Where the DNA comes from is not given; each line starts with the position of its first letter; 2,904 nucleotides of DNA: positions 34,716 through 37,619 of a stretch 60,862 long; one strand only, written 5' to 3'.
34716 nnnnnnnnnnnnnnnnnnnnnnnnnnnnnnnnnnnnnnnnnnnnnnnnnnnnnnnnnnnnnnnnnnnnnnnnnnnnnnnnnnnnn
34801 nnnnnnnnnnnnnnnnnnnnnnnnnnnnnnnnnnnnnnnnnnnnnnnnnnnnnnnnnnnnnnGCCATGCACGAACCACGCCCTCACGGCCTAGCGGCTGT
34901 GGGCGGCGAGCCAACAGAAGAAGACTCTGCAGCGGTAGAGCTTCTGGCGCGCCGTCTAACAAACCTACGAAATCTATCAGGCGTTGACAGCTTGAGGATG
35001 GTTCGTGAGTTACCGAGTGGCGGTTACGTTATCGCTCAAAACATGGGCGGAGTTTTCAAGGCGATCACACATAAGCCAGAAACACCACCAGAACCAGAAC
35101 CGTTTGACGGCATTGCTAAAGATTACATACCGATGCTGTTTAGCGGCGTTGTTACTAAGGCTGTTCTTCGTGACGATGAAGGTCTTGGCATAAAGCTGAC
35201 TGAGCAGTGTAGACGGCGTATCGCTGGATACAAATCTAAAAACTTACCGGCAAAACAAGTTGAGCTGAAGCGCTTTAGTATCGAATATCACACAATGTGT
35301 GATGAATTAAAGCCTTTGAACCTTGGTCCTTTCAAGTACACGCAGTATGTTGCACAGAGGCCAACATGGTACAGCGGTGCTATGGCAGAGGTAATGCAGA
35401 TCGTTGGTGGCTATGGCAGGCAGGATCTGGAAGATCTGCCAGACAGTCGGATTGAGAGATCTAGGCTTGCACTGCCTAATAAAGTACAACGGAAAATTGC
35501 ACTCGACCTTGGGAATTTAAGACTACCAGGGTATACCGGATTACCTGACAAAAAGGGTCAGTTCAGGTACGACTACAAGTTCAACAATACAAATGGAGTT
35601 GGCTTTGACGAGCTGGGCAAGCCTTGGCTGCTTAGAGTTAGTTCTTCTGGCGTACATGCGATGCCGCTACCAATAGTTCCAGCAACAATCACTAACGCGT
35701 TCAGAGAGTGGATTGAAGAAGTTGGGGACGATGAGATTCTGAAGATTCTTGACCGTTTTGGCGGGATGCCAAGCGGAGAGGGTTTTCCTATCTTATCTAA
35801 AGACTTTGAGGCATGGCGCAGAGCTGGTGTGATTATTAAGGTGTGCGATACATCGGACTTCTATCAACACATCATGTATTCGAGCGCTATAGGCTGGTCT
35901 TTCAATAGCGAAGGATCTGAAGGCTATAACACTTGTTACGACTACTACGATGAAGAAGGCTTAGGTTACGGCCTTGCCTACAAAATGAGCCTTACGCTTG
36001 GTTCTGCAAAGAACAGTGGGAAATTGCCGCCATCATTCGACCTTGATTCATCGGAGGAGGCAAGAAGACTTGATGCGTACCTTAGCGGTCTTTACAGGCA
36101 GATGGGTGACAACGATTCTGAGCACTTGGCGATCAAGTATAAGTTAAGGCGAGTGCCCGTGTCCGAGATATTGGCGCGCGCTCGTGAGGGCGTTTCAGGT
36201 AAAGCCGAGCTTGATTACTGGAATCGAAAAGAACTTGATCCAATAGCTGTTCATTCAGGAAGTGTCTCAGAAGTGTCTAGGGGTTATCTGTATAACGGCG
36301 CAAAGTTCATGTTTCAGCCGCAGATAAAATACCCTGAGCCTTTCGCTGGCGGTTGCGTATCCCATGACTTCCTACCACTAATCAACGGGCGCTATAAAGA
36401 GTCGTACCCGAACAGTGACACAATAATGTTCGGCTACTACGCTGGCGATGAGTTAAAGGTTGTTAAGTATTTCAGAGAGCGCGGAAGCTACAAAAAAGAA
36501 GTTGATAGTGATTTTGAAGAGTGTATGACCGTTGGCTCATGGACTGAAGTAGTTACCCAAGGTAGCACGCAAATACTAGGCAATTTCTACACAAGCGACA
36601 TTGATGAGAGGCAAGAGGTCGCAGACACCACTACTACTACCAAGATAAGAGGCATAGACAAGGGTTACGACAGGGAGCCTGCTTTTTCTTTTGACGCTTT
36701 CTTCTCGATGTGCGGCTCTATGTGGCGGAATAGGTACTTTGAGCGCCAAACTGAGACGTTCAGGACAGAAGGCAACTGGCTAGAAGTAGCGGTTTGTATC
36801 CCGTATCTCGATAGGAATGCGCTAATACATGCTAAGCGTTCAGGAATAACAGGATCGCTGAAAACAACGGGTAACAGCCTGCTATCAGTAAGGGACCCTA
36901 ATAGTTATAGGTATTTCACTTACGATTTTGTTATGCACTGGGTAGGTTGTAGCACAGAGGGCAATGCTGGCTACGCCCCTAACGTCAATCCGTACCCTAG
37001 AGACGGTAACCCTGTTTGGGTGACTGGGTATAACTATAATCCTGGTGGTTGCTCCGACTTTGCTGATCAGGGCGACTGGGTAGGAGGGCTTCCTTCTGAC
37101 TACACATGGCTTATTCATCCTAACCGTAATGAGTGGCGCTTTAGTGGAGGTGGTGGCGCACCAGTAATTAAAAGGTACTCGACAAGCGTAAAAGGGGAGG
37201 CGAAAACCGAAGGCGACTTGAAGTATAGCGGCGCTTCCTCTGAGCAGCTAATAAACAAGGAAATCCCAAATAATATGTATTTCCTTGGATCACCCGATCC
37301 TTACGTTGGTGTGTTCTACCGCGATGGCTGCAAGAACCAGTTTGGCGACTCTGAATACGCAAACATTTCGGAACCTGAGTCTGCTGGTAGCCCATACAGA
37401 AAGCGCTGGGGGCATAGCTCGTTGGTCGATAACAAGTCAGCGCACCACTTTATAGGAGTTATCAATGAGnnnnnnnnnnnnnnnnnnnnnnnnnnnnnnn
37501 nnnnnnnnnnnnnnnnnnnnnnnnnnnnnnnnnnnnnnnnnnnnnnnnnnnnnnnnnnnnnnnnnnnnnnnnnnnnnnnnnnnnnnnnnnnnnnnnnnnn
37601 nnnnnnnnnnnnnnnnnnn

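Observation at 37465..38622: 385-aa protein with a degenerate ~22-residue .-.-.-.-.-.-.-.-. repeat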

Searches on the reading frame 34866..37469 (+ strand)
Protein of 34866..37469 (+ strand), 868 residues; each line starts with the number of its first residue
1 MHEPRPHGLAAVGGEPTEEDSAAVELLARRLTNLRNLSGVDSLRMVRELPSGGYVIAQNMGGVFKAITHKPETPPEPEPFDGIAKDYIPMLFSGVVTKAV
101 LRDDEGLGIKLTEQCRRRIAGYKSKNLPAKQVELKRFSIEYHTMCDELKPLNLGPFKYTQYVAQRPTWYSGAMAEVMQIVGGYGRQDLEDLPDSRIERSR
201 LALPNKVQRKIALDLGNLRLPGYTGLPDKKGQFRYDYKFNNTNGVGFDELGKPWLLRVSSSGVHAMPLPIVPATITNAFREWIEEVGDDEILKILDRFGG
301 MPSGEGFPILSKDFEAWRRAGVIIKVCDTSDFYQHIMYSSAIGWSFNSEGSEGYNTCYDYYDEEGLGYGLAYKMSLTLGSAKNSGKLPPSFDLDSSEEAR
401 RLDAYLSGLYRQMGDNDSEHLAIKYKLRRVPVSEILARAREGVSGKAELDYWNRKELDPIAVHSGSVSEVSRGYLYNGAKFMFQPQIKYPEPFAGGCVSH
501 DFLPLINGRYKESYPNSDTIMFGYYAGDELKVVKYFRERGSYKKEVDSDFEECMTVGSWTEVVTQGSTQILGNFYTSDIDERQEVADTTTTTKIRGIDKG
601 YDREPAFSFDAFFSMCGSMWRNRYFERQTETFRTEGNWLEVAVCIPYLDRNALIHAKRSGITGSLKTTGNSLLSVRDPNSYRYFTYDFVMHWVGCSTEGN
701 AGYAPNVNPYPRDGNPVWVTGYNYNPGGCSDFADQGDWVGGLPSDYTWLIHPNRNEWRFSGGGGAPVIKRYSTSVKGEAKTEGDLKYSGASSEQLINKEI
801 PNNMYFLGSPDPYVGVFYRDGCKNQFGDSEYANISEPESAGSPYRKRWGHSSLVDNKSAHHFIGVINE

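Call 4: search_protein_families(library=pfam, proteins=[window:34866-37469:+], max_evalue=1)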
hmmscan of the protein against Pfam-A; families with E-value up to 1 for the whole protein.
window:34866-37469:+ (868 aa): 0 families

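Call 5: search_protein_families(library=phrogs, proteins=[window:34866-37469:+], max_evalue=0.01)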
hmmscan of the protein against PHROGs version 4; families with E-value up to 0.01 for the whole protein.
window:34866-37469:+ (868 aa): 1 family
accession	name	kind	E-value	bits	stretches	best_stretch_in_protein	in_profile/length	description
phrog_11362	-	unknown function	0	1079.5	1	1-868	1-876/876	-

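Call 38: search_solved_structures(query=window:34866-37469:+, max_evalue=1)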
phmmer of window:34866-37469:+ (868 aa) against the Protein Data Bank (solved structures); distinct sequences matched with E-value up to 1: 0.

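Call 85: search_protein_families(library=ncbifam, proteins=[window:34866-37469:+], max_evalue=0.01)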
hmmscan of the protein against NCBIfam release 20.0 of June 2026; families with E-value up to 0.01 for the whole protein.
window:34866-37469:+ (868 aa): 0 families
